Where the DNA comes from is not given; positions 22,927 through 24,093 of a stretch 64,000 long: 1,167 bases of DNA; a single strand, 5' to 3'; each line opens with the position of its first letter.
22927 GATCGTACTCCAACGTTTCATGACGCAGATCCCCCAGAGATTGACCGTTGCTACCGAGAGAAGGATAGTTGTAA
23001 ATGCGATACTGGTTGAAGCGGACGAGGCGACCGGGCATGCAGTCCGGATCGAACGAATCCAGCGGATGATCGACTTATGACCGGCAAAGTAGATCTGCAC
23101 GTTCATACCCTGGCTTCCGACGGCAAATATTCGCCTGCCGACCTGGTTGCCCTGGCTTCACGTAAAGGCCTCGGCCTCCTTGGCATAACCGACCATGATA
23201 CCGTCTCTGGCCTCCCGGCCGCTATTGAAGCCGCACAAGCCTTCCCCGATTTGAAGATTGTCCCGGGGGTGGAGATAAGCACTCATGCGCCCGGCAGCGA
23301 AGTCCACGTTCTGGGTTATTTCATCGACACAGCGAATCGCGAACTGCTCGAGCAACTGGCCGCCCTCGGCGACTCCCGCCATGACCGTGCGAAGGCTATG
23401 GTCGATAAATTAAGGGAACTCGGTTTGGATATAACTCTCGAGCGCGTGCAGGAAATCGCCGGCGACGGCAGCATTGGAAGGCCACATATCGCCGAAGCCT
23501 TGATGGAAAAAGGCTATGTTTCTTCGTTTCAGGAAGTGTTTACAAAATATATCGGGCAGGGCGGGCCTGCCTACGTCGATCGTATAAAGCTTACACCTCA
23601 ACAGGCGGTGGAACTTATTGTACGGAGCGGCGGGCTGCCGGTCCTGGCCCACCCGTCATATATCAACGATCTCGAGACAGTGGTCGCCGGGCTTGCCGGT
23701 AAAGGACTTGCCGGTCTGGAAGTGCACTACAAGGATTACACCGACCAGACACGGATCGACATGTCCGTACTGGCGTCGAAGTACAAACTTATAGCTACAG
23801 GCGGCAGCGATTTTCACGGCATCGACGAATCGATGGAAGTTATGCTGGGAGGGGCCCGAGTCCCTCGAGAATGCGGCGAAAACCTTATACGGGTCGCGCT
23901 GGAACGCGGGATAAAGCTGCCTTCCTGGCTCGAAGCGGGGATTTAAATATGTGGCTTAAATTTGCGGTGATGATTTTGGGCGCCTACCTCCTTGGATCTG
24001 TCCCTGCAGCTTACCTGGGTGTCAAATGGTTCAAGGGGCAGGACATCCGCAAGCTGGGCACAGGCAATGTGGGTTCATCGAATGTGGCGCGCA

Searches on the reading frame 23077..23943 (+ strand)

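Call 54: search_protein_families(library=ncbifam, proteins=[window:23077-23943:+], max_evalue=0.00001)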
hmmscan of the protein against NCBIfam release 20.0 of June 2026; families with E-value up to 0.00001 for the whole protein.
window:23077-23943:+ (289 aa): 8 families
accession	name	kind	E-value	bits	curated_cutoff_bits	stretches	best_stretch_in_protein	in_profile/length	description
NF041577.1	nside_bi_sphtase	equivalog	4.8e-55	186.7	400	1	4-266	3-269/276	3',5'-nucleoside bisphosphate phosphatase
NF047791.1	RNaseRnm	equivalog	7.8e-54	182.8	375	1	5-253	3-256/275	RNase RNM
NF041661.1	Cycl_ph_dihydrol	equivalog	1e-34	120.1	500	1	6-263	1-258/259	phosphoribosyl 1,2-cyclic phosphate 1,2-diphosphodiesterase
NF038032.1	CehA_McbA_metalo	domain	3.3e-15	56.3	80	1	5-70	5-70/315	CehA/McbA family metallohydrolase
NF045780.1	TrlF_fam_ATP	equivalog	4.4e-13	48.9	350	1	4-104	7-119/944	TrlF family AAA-like ATPase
NF004981.0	PRK06361.1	equivalog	1.7e-09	37.4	117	1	5-77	2-80/217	histidinol phosphate phosphatase domain-containing protein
NF006702.0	PRK09248.1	domain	2.1e-06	27.4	264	1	2-42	2-43/246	PHP domain-containing protein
NF006251.0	PRK08392.1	equivalog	3.4e-06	26.7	212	0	5-41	2-38/216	hypothetical protein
